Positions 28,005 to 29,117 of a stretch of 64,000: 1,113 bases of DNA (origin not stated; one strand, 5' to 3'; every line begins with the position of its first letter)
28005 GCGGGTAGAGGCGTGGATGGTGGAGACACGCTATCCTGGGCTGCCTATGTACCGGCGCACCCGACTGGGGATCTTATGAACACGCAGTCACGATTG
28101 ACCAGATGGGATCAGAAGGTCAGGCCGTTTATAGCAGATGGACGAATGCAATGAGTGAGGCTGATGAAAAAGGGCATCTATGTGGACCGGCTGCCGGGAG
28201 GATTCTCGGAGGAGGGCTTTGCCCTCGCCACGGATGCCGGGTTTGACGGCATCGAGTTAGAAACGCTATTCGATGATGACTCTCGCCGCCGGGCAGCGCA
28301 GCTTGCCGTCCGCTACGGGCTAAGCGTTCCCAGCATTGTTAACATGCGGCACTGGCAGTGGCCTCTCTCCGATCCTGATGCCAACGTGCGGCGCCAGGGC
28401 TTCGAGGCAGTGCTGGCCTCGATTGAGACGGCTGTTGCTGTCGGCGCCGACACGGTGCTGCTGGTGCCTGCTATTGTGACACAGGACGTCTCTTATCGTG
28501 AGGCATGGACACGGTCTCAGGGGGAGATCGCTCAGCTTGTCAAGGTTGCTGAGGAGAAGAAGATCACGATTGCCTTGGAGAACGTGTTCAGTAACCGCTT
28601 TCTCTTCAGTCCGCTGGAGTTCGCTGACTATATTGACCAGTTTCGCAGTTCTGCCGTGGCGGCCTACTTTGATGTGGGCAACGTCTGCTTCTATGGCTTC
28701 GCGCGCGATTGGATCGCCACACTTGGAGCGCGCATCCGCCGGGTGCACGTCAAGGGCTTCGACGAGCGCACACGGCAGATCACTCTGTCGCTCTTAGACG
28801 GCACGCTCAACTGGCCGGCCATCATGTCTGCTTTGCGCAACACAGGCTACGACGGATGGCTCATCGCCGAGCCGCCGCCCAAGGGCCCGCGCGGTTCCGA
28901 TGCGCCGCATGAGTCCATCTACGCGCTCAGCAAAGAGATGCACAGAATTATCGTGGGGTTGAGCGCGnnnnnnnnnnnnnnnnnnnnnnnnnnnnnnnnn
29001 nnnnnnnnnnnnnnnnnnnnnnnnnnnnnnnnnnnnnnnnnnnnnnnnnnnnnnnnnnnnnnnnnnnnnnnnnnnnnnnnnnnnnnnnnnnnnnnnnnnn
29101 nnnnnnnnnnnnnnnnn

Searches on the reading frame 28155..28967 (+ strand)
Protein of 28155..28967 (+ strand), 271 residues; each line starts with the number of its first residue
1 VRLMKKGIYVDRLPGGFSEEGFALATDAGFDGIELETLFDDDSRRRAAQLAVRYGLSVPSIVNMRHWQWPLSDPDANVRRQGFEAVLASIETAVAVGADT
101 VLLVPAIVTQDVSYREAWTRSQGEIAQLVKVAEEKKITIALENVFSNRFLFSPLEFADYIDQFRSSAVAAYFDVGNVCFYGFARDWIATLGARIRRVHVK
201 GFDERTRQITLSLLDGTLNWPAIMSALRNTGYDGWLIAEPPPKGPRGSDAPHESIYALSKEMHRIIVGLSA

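Call 40: search_protein_families(library=pfam, proteins=[window:28155-28967:+], max_evalue=0.001)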
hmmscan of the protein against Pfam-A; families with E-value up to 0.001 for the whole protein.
window:28155-28967:+ (271 aa): 1 family
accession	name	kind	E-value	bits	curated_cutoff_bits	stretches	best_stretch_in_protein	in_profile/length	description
PF01261.30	AP_endonuc_2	-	5.4e-38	131.5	31.1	1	22-246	1-235/249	Xylose isomerase-like TIM barrel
